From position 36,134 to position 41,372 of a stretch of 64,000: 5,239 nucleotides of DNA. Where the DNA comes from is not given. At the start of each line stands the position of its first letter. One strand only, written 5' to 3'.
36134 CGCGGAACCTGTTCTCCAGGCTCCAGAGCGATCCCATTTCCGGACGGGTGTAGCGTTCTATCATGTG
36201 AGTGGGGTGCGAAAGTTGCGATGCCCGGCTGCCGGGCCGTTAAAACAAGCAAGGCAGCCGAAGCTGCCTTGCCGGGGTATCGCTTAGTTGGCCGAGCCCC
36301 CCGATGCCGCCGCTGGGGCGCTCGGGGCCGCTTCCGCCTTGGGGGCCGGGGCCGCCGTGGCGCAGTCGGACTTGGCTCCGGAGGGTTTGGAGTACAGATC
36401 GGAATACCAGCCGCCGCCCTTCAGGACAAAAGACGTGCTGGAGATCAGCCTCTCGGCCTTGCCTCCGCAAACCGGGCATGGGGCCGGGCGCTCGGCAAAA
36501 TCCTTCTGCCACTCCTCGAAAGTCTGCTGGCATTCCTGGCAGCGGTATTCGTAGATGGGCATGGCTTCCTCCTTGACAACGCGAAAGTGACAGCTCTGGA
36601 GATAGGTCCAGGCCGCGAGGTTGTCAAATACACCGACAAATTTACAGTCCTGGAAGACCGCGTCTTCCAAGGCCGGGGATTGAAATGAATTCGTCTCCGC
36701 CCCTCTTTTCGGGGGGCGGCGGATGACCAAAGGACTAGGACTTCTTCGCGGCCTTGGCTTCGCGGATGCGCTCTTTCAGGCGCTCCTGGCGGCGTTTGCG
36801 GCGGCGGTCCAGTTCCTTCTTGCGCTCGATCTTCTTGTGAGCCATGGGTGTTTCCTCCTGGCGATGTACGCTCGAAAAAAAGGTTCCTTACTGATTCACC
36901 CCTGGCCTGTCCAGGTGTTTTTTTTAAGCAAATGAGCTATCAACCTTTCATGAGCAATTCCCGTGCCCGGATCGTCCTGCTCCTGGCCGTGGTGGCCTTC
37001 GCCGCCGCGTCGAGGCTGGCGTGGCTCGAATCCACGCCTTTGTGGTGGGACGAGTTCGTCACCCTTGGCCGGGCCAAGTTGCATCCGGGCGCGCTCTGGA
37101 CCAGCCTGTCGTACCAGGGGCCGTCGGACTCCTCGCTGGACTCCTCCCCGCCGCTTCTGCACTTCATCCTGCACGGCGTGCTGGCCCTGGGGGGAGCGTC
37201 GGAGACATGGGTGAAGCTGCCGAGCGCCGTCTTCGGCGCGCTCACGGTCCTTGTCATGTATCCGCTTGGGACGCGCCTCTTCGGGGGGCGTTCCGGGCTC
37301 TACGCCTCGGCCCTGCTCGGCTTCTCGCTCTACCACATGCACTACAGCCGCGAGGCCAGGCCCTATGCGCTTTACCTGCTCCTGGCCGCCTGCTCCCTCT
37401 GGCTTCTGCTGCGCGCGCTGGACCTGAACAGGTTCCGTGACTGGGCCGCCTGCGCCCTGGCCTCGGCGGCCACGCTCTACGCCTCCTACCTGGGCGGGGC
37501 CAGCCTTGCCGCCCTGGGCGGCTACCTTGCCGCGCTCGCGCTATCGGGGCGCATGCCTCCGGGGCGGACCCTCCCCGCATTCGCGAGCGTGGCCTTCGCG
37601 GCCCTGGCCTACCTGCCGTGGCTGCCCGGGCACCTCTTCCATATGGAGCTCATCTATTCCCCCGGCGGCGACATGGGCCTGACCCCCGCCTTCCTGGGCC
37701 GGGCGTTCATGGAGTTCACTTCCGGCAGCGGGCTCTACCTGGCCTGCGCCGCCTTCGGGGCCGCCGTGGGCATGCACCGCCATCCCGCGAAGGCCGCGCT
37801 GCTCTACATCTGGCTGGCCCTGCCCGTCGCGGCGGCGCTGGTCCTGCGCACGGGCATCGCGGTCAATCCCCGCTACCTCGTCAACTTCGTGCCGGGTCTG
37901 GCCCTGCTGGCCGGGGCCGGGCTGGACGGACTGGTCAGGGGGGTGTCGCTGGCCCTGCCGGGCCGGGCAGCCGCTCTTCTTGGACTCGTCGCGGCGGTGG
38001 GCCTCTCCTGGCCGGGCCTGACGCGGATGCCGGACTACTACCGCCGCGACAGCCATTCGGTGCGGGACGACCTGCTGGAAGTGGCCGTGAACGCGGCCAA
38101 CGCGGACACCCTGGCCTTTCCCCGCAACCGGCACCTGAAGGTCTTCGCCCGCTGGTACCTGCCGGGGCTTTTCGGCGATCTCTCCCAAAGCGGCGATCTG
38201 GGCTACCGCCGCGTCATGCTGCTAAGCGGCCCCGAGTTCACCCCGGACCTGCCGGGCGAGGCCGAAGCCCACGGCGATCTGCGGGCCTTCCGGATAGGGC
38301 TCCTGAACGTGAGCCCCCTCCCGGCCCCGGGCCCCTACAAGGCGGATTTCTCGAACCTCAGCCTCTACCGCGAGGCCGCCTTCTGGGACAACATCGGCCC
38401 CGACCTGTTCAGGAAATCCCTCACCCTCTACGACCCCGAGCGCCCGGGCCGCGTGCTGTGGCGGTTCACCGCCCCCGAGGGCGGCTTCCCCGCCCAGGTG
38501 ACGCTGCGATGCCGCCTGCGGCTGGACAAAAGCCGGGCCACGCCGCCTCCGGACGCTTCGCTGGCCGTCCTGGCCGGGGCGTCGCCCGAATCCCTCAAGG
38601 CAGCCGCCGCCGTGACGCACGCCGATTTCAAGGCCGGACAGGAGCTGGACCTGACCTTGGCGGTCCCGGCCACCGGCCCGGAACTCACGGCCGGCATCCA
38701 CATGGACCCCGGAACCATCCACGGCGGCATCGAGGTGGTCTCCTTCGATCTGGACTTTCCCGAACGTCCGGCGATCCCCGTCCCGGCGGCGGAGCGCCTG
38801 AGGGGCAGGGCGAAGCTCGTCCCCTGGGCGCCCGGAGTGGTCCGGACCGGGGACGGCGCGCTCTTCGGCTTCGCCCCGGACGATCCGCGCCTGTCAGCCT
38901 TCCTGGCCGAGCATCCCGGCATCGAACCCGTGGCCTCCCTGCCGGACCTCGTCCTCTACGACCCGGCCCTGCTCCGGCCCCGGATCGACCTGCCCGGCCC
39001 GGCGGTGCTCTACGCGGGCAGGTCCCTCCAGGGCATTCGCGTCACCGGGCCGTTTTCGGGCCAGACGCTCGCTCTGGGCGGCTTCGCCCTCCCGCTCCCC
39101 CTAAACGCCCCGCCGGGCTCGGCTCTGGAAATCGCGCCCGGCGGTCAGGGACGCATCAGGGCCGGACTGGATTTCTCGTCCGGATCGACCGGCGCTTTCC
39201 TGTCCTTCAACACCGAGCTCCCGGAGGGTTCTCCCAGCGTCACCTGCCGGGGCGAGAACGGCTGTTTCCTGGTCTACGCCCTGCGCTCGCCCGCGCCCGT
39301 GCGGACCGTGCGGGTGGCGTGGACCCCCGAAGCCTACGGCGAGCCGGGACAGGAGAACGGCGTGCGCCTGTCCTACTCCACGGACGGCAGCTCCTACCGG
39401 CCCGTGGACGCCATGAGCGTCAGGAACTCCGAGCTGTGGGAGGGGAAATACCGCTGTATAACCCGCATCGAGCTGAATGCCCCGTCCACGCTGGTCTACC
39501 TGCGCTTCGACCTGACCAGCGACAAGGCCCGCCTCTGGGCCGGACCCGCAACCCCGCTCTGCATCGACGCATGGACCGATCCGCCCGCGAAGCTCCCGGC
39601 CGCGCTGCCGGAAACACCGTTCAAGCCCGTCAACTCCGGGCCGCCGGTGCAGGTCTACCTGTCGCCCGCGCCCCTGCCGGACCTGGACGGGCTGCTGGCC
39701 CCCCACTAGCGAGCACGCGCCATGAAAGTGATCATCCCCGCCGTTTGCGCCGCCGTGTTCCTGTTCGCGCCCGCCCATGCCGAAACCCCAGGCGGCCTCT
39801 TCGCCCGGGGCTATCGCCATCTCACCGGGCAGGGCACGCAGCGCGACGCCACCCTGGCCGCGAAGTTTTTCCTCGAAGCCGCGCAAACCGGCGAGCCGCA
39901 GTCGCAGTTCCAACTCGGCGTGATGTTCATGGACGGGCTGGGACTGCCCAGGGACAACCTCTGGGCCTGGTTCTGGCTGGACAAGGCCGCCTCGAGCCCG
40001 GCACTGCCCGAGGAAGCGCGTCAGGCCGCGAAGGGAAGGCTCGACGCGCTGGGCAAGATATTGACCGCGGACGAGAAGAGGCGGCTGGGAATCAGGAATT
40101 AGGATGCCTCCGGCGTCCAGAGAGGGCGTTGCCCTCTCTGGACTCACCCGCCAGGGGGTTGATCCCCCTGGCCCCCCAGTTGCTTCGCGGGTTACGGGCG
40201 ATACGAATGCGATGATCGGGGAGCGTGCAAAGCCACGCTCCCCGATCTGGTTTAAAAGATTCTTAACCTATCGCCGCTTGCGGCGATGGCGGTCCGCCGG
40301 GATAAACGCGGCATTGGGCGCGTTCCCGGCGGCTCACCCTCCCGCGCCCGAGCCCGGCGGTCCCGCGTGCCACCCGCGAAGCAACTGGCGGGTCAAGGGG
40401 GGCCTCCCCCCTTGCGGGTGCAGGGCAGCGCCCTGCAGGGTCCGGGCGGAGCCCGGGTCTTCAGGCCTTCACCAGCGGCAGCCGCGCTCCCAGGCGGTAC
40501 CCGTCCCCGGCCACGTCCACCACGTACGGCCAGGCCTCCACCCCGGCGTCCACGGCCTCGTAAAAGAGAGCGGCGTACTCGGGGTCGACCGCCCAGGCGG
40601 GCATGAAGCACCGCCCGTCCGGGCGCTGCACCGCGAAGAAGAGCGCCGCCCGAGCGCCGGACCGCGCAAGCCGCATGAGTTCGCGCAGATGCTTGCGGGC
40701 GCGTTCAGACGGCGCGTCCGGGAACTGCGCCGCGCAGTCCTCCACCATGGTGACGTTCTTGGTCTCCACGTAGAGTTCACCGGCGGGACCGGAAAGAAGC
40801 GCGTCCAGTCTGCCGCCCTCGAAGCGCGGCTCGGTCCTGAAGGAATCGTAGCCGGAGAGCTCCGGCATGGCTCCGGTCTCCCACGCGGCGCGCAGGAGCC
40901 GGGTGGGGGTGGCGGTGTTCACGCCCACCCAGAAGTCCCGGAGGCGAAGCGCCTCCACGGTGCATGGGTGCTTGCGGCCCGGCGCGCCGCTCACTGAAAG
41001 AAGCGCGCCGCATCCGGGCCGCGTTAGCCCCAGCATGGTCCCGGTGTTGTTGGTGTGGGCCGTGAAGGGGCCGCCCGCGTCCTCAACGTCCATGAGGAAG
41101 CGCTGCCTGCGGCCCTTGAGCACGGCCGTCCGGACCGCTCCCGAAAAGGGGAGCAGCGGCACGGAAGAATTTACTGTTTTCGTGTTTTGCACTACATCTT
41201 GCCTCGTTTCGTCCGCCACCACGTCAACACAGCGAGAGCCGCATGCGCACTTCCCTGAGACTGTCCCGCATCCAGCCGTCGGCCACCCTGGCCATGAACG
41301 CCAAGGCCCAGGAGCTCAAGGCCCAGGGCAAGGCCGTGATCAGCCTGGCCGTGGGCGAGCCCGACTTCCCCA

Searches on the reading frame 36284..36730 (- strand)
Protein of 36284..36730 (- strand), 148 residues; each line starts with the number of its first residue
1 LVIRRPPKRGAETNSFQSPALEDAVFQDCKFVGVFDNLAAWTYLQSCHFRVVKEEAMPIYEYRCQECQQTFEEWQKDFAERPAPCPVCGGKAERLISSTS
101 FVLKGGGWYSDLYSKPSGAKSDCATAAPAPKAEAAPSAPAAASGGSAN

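Call 78: search_protein_families(library=pfam, proteins=[window:36284-36730:-], max_evalue=0.001)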
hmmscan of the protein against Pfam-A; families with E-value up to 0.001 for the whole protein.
window:36284-36730:- (148 aa): 2 families
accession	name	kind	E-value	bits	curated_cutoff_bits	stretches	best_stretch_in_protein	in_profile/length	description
PF09723.15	Zn_ribbon_8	-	6.6e-16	58.5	34.4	1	57-96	1-41/41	Zinc ribbon domain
PF01155.25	HypA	-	0.00024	21.6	28.9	1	34-104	47-108/112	Hydrogenase/urease nickel incorporation, metallochaperone, hypA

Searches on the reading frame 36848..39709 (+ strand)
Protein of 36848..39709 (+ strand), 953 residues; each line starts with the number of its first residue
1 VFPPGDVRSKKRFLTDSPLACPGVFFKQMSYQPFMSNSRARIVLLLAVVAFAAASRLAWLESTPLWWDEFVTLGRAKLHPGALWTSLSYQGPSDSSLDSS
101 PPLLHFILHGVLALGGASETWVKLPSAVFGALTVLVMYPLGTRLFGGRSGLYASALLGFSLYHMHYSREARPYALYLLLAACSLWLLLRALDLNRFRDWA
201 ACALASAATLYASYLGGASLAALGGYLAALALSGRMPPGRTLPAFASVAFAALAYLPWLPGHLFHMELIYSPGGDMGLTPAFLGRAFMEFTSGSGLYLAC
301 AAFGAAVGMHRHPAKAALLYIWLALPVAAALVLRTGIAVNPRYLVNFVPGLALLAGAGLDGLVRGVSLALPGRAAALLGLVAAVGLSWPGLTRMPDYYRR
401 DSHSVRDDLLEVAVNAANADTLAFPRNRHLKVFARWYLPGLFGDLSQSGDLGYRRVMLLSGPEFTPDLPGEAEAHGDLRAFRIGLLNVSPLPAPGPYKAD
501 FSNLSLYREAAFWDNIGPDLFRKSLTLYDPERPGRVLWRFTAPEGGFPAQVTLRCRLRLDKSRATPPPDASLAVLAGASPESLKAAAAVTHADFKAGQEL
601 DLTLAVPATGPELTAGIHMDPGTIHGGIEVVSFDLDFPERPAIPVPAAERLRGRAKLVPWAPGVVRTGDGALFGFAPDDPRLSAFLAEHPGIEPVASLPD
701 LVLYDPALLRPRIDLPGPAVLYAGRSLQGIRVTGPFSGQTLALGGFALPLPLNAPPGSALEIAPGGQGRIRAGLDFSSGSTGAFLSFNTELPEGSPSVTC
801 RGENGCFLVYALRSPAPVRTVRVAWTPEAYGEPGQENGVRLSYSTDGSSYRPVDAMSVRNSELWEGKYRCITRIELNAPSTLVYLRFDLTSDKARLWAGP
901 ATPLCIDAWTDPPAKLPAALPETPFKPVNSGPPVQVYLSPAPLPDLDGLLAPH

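Call 78: search_protein_families(library=pfam, proteins=[window:36848-39709:+], max_evalue=0.001)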
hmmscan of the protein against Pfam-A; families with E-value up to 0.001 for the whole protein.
window:36848-39709:+ (953 aa): 1 family
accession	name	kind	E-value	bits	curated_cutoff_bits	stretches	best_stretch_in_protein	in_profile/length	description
PF13231.12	PMT_2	-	5.5e-15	56.4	26.1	1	100-257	2-156/160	Dolichyl-phosphate-mannose-protein mannosyltransferase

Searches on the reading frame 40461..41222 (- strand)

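Call 78: search_protein_families(library=pfam, proteins=[window:40461-41222:-], max_evalue=0.001)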
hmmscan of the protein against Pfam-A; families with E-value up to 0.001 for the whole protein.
window:40461-41222:- (253 aa): 2 families
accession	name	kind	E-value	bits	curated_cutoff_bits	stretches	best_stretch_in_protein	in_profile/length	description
PF03749.19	SfsA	-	7.1e-43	146.2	22.8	1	105-238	2-135/138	Sugar fermentation stimulation protein RE domain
PF17746.7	SfsA_N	-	2.1e-15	57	25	1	38-101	3-63/63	SfsA N-terminal OB domain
